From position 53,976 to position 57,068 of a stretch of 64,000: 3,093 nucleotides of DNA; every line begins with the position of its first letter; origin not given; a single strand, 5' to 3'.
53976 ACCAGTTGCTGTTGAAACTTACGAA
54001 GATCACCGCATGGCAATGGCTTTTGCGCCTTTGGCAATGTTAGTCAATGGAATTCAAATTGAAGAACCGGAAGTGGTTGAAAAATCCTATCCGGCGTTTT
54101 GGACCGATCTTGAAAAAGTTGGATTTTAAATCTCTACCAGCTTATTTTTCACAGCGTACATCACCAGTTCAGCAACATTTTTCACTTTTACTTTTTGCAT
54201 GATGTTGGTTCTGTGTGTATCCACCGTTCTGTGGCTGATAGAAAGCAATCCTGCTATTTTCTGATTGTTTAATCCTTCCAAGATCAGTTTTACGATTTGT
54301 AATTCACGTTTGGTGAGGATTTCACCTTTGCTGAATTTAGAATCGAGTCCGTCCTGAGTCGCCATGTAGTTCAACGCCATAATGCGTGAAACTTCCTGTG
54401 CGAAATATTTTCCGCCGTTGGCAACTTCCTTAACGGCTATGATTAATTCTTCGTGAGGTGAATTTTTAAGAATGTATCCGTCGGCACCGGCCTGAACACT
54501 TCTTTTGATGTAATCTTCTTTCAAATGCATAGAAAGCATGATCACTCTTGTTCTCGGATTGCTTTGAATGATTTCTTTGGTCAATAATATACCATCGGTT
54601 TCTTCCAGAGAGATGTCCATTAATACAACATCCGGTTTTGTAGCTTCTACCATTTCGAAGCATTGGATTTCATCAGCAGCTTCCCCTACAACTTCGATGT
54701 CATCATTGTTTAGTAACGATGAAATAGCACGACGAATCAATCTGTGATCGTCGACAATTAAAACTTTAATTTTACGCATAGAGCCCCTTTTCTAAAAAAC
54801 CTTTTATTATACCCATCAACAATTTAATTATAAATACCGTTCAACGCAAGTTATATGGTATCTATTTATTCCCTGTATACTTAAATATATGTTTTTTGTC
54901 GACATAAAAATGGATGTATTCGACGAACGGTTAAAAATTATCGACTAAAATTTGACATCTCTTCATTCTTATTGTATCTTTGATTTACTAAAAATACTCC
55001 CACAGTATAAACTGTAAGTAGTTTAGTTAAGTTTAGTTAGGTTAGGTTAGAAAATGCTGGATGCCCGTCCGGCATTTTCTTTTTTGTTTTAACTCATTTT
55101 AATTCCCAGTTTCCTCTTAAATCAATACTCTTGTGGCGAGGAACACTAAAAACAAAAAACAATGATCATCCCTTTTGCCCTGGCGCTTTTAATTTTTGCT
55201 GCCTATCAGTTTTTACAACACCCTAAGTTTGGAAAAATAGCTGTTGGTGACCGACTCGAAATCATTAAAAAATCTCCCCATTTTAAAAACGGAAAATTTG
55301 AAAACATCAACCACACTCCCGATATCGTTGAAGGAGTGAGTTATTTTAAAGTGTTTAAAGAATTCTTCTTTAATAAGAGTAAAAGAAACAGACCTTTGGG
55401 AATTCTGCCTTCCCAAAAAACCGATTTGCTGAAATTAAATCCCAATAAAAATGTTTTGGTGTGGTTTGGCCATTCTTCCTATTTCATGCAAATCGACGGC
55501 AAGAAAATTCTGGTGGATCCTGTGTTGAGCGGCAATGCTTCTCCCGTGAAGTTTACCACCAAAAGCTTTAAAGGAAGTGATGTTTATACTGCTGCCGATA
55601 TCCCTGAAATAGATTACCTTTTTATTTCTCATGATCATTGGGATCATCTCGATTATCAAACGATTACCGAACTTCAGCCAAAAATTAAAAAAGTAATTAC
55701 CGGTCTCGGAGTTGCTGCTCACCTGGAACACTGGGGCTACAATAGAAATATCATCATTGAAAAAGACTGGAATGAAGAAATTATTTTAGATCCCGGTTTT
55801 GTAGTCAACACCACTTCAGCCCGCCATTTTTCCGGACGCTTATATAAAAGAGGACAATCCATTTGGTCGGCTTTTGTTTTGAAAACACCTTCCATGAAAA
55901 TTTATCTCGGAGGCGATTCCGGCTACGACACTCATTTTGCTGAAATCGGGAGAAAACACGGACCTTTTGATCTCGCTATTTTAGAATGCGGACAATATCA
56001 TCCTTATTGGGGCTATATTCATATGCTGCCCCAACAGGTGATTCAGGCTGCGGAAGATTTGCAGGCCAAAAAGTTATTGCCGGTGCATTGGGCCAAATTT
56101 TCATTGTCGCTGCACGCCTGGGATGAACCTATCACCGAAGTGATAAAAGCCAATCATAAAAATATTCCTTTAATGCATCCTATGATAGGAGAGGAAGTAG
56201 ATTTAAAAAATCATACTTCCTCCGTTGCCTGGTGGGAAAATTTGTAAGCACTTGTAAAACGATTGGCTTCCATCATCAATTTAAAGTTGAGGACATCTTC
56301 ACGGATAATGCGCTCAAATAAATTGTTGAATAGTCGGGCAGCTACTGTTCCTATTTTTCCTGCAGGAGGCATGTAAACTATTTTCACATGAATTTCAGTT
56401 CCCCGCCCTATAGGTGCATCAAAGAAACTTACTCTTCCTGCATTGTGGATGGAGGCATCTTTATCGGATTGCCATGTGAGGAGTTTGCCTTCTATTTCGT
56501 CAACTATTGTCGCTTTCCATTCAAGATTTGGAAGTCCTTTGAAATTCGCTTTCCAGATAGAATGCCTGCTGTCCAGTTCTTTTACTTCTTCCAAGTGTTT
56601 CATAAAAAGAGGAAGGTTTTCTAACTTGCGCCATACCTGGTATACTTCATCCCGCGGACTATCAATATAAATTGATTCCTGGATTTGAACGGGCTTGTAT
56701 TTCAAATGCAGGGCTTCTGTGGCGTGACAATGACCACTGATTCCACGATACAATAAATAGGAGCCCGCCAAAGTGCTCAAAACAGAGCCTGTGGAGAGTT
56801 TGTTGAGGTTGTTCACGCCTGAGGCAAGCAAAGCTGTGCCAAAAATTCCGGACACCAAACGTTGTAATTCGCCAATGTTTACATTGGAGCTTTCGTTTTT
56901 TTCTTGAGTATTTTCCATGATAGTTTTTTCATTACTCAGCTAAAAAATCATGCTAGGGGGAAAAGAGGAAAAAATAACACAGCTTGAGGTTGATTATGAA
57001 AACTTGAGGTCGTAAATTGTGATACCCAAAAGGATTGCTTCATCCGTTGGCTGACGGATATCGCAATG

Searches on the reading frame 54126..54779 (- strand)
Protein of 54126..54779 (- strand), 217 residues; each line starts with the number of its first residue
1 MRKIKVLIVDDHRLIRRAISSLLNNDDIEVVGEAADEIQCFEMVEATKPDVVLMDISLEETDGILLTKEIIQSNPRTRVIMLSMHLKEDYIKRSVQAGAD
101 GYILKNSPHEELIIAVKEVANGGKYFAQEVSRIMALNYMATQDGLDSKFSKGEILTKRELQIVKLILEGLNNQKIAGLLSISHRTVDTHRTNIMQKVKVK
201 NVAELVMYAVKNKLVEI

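Call 45: search_protein_families(library=pfam, proteins=[window:54126-54779:-], max_evalue=0.0001)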
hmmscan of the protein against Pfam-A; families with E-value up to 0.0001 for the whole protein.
window:54126-54779:- (217 aa): 3 families
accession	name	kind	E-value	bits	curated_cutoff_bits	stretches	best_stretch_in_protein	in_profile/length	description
PF00072.30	Response_reg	-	7.2e-29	100.6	30.2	1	6-116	1-110/111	Response regulator receiver domain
PF00196.25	GerE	-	8.4e-19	67.4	23.5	1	154-209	2-57/57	Bacterial regulatory proteins, luxR family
PF13384.12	HTH_23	-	6.3e-05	23.1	24.6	0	157-187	5-35/50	Homeodomain-like domain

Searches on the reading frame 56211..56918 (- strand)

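Call 45: search_protein_families(library=pfam, proteins=[window:56211-56918:-], max_evalue=0.0001)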
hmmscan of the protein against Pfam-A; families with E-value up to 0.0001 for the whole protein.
window:56211-56918:- (235 aa): 3 families
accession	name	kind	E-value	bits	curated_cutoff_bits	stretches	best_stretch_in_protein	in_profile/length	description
PF03364.25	Polyketide_cyc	-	1.5e-10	41.8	23.4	1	86-203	2-120/126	Polyketide cyclase / dehydrase and lipid transport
PF11127.14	YgaP-like_TM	-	1.5e-07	31.8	25.3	1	13-74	3-62/66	Inner membrane protein YgaP-like, transmembrane domain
PF10604.15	Polyketide_cyc2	-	2.5e-05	25.1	27.4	1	77-212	2-137/142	Polyketide cyclase / dehydrase and lipid transport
